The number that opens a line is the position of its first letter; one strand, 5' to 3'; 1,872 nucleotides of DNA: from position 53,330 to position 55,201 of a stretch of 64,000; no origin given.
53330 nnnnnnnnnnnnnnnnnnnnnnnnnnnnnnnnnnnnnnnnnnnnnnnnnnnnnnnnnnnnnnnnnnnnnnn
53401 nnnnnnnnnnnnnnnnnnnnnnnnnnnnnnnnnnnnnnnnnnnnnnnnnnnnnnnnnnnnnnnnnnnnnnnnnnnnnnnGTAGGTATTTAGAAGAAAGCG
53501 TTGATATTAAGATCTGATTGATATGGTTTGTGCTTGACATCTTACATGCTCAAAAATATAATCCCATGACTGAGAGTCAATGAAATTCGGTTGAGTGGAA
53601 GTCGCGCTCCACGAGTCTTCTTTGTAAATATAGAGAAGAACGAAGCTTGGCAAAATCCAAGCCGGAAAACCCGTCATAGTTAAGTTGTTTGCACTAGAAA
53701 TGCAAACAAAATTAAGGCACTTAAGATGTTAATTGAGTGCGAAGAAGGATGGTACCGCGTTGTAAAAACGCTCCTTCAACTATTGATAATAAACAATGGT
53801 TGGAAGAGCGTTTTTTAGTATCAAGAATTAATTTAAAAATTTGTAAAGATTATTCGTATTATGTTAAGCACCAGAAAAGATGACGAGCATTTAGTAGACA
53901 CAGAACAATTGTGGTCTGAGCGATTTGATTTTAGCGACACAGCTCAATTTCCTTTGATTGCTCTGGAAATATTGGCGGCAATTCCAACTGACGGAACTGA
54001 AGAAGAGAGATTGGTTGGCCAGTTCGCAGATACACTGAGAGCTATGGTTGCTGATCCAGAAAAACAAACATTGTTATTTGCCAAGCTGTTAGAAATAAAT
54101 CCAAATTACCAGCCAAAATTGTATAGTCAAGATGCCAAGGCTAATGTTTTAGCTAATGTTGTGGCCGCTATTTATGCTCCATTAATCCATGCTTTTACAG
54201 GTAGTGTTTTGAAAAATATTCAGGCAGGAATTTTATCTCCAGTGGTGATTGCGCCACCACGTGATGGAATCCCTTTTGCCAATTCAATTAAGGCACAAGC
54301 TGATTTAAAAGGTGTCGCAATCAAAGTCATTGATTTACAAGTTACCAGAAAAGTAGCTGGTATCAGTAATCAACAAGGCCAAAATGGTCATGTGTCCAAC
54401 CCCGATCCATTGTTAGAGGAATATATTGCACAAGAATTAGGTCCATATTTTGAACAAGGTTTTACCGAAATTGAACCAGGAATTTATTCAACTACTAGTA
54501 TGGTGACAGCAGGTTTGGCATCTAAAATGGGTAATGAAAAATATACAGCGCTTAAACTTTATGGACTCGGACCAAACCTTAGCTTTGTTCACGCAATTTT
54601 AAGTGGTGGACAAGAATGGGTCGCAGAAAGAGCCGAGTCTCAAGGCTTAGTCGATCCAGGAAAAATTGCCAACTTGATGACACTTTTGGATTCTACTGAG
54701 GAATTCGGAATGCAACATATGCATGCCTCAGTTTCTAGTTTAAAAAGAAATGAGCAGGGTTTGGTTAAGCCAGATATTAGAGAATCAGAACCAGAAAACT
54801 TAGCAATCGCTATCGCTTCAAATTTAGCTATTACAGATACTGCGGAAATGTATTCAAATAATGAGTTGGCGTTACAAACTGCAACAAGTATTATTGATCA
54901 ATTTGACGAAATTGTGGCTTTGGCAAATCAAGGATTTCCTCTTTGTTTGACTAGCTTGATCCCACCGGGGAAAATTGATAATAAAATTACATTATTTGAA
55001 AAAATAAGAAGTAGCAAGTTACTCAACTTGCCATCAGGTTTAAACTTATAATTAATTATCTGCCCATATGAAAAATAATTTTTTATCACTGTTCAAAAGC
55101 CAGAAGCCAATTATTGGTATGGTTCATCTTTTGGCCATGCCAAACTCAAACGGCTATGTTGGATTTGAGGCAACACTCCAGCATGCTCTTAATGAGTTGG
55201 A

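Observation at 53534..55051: T-box-like riboswitch with a perfect consensus promoter controlling an uncharacterised operon (unknown 396-aa protein, BtpA-family TIM barrel, PfkB kinase)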

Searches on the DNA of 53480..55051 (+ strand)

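Call 4: search_rna_families(source=window, start=53480, end=53900, threshold=evalue, max_evalue=10, show_alignments=5)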
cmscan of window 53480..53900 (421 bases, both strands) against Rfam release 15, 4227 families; matches with E-value up to 10: 10.
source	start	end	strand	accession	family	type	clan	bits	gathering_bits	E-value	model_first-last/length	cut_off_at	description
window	53581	53778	+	RF00230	T-box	Cis-reg; leader;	-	38.1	93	4.4e-07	1-219/219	no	T-box leader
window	53767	53842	+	RF02351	psRNA14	Gene; sRNA;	-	26.2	60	0.026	1-84/84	no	Proteobacteria sRNA psRNA14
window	53761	53818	+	RF04165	mir-2483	Gene; miRNA;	-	20.5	75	0.21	1-80/80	no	mir-2483 microRNA precursor family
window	53760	53819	+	RF03642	MIR5743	Gene; miRNA;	-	18.8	111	0.7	1-81/81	no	MIR5743 microRNA precursor family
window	53757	53826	+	RF04216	mir-509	Gene; miRNA;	CL00136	16.3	64.5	1.4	1-82/82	no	mir-509 microRNA precursor family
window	53765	53899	-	RF02503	Atu_C9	Gene; sRNA;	-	15.5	40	0.051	76-192/192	no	Rhizobiales sRNA Atu_C9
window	53819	53838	-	RF00207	K10_TLS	Cis-reg;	-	14.4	43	6.8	14-33/48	no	K10 transport/localisation element (TLS)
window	53763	53816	-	RF03940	MIR9563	Gene; miRNA;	-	14.3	90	8.5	1-127/127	no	MIR9563 microRNA precursor family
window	53798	53841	+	RF03071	Sodium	Cis-reg; riboswitch;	-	13.6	40.5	2.8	1-55/55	no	Na+ riboswitch aptamer (DUF1646)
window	53751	53900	+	RF01702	Cyano-2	Gene; sRNA;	-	8.7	40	8.6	1-151/204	3'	Cyano-2 RNA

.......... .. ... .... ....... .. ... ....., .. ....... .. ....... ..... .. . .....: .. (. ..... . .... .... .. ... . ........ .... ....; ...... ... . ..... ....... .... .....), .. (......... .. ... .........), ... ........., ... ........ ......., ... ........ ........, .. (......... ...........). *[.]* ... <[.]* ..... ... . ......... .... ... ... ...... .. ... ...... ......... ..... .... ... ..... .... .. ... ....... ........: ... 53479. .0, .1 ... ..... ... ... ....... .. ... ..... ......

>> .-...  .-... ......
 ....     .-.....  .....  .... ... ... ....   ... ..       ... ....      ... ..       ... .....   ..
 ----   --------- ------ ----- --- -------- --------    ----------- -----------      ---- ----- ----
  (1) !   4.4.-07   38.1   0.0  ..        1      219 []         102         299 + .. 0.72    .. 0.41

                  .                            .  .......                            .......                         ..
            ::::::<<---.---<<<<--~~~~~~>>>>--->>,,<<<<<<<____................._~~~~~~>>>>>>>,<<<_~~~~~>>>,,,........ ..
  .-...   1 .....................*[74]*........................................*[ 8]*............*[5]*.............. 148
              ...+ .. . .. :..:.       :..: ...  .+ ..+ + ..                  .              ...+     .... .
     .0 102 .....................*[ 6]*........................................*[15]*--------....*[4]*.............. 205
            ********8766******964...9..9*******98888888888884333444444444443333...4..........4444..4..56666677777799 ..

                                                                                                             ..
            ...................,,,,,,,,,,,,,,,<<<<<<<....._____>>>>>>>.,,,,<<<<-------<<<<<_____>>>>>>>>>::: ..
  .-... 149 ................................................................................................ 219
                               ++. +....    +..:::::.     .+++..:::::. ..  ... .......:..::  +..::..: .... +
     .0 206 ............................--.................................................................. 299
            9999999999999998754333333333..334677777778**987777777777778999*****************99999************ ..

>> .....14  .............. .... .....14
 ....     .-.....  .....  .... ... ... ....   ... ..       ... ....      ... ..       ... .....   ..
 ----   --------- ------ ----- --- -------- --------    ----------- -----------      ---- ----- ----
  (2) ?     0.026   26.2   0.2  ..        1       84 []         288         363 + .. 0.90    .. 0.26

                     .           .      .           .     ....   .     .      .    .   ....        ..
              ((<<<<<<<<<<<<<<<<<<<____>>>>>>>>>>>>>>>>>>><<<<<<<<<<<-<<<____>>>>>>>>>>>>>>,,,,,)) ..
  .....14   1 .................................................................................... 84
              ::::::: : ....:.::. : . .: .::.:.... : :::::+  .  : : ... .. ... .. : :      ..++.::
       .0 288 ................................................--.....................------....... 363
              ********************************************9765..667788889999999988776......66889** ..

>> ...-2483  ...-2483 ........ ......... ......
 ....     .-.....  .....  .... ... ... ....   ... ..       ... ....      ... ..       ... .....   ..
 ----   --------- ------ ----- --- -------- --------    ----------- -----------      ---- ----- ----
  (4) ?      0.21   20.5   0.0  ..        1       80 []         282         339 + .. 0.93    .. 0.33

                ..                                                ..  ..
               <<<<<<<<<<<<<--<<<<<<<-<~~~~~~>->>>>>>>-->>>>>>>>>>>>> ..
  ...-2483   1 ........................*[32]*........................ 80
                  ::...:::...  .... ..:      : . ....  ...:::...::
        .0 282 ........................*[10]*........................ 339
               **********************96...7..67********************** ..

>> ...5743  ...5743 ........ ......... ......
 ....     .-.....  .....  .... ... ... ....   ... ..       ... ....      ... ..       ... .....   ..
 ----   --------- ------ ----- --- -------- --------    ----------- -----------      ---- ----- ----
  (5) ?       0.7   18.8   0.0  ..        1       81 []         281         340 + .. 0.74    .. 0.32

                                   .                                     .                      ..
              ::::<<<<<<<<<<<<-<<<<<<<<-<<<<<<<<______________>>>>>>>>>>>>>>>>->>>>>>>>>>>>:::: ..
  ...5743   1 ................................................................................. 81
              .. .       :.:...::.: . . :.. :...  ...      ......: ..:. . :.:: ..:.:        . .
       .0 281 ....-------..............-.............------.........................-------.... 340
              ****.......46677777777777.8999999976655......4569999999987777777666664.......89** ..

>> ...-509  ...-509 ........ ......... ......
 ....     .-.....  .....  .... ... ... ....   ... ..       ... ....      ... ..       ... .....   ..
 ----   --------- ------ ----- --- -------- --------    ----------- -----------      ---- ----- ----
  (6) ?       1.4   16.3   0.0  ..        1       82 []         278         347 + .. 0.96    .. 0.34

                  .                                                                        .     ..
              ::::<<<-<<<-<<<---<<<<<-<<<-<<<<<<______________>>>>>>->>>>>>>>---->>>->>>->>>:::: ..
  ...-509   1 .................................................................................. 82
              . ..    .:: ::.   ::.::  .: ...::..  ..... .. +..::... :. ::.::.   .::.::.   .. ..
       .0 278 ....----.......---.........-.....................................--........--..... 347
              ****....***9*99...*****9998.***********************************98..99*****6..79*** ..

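Call 20: search_rna_families(sources=[L001, L002, L003, L004], threshold=evalue, max_evalue=0.01)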
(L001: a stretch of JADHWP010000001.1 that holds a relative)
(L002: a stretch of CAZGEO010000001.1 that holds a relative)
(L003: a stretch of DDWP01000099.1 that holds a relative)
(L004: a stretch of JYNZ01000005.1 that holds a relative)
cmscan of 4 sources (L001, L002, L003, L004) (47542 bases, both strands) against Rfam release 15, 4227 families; matches with E-value up to 0.01: 6.
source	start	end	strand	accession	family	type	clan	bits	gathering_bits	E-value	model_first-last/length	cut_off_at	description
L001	5778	5851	+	RF00005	tRNA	Gene; tRNA;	CL00001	70.4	29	1.8e-13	1-71/71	no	tRNA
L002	5542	5757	+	RF00230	T-box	Cis-reg; leader;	-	69.2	93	4.9e-13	1-219/219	no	T-box leader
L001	5864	5937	+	RF00005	tRNA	Gene; tRNA;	CL00001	62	29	3.6e-11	1-71/71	no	tRNA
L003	7852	7925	-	RF00005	tRNA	Gene; tRNA;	CL00001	56.9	29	9.3e-10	1-71/71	no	tRNA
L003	5730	5910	+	RF00230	T-box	Cis-reg; leader;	-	42.9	93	2.9e-06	1-219/219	no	T-box leader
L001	5823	5889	+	RF02553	YrlA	Gene; sRNA;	-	32.4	69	0.0028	27-81/114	no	Y RNA-like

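Call 22: search_rna_families(source=L002, start=5400, end=6050, threshold=evalue, max_evalue=0.001, show_alignments=1)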
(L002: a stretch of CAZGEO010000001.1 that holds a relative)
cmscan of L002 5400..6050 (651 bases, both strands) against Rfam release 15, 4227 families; matches with E-value up to 0.001: 1.
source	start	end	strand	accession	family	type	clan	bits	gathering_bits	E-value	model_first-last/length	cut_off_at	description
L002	5542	5757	+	RF00230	T-box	Cis-reg; leader;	-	69.2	93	6.7e-15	1-219/219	no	T-box leader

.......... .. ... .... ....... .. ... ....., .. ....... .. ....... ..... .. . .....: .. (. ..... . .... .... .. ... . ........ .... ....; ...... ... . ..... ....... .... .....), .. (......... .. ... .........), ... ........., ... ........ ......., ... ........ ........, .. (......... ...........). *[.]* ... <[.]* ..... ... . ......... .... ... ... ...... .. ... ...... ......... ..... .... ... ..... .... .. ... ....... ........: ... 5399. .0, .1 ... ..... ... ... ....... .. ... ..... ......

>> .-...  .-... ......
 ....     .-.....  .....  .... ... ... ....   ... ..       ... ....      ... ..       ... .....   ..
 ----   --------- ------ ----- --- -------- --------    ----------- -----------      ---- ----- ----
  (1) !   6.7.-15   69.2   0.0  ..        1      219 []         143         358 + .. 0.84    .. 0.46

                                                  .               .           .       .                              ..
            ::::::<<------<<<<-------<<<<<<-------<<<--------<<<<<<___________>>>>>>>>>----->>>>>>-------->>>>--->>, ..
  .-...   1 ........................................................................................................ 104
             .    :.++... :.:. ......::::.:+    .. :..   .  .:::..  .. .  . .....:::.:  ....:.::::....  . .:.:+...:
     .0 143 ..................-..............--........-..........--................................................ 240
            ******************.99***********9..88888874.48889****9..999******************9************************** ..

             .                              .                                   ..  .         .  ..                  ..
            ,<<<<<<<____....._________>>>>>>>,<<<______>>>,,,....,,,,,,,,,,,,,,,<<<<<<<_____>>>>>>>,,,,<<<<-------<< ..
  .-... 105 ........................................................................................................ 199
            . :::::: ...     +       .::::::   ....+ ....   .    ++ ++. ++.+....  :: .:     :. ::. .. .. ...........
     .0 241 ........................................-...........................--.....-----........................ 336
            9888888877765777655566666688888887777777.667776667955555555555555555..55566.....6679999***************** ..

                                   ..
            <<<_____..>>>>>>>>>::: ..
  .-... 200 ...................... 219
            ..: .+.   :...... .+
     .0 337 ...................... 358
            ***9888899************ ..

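Call 77: build_rna_model(alignment_id=A4, structure=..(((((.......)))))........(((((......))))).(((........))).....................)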
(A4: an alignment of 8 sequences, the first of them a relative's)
Model R1 built from alignment A4 (8 sequences, 79 columns); structure: as given.
model positions 76; base pairs 13; branch points 2; effective number of sequences 3.2; information 0.743 bits per position. Calibrated on 0.2 Mb of random sequence (short: E-values are rough).
structure used (alignment columns):
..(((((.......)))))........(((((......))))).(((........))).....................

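Call 78: search_with_rna_model(model_id=R1, sources=[window, L001, L002, L003, L004, L006, L008, L010, L012, L014, L015, L016, L017, L018, L019, L020, L021, L022, L023, L024, L025, L026, L028, L029], max_evalue=1, make_alignment=true)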
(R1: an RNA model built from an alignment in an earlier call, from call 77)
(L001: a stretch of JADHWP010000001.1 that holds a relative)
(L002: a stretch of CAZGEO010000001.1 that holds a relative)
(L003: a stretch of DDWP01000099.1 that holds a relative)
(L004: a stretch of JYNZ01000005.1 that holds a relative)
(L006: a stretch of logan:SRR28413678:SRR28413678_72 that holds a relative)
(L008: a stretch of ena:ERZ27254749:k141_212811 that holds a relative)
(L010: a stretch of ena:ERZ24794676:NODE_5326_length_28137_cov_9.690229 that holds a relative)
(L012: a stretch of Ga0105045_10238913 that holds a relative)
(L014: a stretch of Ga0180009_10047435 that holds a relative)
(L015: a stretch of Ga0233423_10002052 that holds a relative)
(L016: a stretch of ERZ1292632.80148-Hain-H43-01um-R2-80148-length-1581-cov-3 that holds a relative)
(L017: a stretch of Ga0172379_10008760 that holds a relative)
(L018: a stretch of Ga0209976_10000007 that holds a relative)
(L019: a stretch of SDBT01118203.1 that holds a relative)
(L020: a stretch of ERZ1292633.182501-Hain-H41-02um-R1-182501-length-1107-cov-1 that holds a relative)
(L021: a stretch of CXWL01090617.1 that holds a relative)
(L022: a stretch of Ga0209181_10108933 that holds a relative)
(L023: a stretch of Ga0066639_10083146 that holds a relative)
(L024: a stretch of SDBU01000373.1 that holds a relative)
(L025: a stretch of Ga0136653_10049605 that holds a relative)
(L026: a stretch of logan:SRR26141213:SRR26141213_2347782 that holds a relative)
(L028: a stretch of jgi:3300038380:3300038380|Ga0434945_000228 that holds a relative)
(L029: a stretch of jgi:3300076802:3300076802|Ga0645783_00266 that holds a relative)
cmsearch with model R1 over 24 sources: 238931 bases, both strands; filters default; matches with E-value up to 1: 17.
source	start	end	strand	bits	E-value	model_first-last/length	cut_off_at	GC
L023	1241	1314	+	84.1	2e-25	1-76/76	no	0.53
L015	1209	1285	+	83.4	3.4e-25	1-76/76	no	0.48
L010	5752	5826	+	83.3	3.7e-25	1-76/76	no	0.52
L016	31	103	+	77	4.8e-23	1-76/76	no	0.53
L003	5743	5818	+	72.2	2e-21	1-76/76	no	0.45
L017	4603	4678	+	71.4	3.6e-21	1-76/76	no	0.43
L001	5563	5640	+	70.1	9.8e-21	1-76/76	no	0.5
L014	1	73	+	63.7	1.4e-18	4-76/76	5'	0.53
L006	12922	13019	-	36.9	1.5e-09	1-76/76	no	0.44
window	60755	60833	-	36.6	1.9e-09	1-76/76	no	0.47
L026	96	185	+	33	2.9e-08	1-76/76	no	0.44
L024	4723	4794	+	32.9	3.3e-08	1-76/76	no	0.49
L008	5771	5842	+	32.3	5e-08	1-76/76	no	0.49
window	53631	53689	+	19.9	0.00079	1-76/76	no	0.42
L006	5769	5830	+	18.9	0.0016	1-76/76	no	0.45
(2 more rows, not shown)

Alignment A5: 17 matches aligned to the model, 121 columns, each read 5' to 3' on its own strand. Consensus structure (alignment columns), stored with it:
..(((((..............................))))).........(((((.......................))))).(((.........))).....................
